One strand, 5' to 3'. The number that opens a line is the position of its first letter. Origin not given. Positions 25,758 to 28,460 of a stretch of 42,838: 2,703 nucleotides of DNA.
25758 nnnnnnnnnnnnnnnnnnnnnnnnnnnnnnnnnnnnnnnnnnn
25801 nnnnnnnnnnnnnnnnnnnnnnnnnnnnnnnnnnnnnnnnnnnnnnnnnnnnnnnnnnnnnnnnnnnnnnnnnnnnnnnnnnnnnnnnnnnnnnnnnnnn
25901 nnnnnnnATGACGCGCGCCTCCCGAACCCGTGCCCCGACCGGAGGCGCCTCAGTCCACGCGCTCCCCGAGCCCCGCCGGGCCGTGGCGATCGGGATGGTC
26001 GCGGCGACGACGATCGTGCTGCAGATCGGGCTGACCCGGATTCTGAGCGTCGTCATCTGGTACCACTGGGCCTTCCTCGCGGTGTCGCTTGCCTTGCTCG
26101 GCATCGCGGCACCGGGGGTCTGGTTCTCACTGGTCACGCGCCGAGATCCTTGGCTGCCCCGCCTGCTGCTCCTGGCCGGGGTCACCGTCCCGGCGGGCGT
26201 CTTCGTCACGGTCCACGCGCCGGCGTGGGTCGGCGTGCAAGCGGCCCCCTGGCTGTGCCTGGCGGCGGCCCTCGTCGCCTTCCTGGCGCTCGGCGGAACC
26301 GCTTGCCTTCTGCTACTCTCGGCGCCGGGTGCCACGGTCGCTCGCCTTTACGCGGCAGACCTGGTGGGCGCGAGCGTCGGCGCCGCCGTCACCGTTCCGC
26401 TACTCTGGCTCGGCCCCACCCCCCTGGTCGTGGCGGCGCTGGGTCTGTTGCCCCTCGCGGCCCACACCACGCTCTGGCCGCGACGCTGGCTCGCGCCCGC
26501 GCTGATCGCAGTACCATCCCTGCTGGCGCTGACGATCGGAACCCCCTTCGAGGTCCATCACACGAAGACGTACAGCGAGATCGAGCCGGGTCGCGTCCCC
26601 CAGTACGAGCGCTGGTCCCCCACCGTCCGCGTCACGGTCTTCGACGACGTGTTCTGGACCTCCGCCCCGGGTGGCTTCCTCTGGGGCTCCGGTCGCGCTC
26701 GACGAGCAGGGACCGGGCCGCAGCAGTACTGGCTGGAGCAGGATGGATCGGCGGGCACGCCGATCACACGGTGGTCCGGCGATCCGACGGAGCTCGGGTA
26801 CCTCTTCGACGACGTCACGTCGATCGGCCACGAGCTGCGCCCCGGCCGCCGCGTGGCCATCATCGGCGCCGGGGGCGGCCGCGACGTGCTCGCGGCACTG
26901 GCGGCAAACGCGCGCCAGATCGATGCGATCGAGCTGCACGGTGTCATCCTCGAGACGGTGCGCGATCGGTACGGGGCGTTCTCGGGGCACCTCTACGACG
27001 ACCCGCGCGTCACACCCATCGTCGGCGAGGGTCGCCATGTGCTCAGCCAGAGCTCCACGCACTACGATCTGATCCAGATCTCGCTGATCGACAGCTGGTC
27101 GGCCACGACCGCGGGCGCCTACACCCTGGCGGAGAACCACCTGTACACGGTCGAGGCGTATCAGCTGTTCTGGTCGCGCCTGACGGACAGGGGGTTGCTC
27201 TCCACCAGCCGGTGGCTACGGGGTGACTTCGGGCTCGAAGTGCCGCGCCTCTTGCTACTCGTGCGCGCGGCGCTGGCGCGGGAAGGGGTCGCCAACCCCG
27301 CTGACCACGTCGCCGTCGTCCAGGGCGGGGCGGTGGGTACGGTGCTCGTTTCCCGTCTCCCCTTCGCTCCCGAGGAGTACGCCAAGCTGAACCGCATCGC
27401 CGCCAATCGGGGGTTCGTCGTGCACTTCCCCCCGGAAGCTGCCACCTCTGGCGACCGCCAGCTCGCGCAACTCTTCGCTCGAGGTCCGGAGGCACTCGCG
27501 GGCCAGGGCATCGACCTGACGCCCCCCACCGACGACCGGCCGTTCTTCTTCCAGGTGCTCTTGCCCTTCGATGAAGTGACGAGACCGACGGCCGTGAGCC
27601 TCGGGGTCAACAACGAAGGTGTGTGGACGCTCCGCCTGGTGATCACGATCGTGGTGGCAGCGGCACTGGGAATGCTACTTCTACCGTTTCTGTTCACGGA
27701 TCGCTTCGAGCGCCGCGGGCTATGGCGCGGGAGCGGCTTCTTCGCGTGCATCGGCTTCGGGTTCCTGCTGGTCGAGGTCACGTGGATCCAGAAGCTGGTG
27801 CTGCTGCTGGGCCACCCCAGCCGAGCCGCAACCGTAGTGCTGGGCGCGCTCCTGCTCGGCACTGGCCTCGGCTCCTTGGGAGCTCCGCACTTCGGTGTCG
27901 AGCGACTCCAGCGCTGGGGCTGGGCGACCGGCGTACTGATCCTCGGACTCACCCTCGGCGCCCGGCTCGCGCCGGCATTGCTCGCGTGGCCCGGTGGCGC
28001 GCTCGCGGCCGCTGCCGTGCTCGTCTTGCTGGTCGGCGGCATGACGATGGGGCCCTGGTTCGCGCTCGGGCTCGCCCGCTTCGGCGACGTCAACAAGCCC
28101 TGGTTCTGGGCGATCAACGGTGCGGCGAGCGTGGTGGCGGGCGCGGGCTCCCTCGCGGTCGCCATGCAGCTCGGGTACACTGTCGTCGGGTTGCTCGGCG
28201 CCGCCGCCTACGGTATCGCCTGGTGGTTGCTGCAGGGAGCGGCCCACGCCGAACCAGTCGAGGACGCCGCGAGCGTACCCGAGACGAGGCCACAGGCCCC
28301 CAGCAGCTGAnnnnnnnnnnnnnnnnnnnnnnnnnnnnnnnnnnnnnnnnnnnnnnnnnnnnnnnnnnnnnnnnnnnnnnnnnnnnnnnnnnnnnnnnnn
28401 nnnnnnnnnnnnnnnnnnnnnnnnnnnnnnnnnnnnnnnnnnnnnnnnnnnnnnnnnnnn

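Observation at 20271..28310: Candidate protein O-mannosylation / GT-C glycosylation locus with a spermidine-synthase-like membrane protein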

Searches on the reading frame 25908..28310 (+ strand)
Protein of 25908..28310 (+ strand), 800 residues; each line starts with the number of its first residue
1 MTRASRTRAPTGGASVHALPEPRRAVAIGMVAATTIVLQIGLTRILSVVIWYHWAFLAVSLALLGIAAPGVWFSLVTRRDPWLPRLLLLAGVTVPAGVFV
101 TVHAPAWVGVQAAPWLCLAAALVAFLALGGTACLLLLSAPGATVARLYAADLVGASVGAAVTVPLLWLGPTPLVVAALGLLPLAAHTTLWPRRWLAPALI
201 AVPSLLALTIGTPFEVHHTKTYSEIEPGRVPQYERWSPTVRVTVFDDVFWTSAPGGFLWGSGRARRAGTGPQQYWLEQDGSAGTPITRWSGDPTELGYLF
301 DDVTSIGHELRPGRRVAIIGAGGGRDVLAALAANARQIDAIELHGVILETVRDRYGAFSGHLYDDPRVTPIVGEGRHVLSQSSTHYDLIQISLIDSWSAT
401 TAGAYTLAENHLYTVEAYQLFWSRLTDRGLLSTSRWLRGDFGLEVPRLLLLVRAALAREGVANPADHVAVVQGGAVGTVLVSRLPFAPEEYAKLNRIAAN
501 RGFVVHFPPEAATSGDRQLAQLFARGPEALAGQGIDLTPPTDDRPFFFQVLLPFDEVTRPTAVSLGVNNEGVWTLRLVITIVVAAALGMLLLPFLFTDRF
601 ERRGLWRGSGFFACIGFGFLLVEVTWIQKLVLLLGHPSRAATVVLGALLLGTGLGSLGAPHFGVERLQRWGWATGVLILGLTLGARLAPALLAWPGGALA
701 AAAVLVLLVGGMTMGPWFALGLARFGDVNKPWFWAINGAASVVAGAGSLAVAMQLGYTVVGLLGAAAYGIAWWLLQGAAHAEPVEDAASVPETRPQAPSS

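Call 7: search_protein_families(library=pfam, proteins=[window:25908-28310:+], max_evalue=0.01)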
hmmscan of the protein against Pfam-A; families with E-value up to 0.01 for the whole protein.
window:25908-28310:+ (800 aa): 1 family
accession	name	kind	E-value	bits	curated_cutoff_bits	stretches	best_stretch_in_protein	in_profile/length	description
PF01564.23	Spermine_synth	-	0.0004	20.4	22.9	1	312-431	17-128/186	Spermine/spermidine synthase domain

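Call 8: search_protein_families(library=ncbifam, proteins=[window:25908-28310:+], max_evalue=0.01)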
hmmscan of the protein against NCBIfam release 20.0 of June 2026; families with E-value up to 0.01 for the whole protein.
window:25908-28310:+ (800 aa): 4 families
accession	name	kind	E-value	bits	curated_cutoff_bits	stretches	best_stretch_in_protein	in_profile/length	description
NF002010.0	PRK00811.1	equivalog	1.5e-05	24.4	260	1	314-433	80-191/287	polyamine aminopropyltransferase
NF002956.0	PRK03612.1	equivalog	1.7e-05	23.4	472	1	314-480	301-458/522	polyamine aminopropyltransferase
TIGR00417.1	speE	equivalog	0.00073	18.9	249.55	1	313-432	73-183/271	spermidine synthase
NF002435.0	PRK01581.1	equivalog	0.0015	17.7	537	1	310-431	149-264/374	polyamine aminopropyltransferase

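Call 74: search_solved_structures(query=window:25908-28310:+, max_evalue=1)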
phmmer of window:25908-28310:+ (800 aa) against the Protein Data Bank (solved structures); distinct sequences matched with E-value up to 1: 12.
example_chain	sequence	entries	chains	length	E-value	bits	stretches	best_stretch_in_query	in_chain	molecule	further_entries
1uir_A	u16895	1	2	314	0.00012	23.7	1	313-432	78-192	Polyamine Aminopropyltransferase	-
3anx_A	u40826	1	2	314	0.00013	23.6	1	313-432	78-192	spermidine synthase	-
1inl_A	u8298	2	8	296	0.00025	22.6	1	311-433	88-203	Spermidine synthase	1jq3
6qmm_B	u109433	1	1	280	0.00096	20.7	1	315-395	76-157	Polyamine aminopropyltransferase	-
6qmm_A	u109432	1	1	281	0.0018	19.8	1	315-392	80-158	Polyamine aminopropyltransferase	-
6o64_A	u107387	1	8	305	0.02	16.4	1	314-391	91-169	Spermidine synthase 2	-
3bwb_A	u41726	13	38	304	0.02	16.4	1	310-395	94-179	Spermidine synthase | Spermidine synthase, putative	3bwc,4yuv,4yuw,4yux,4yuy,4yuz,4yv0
6o65_A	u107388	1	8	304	0.041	15.3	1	314-392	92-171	Spermidine synthase 1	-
1xj5_A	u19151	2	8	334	0.049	15.1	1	314-392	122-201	Spermidine synthase 1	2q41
6o63_A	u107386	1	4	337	0.049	15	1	314-392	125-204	Spermidine synthase 1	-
3o4f_A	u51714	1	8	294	0.14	13.6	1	313-391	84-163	Spermidine synthase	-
1iy9_A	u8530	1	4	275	0.2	13.1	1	315-393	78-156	Spermidine synthase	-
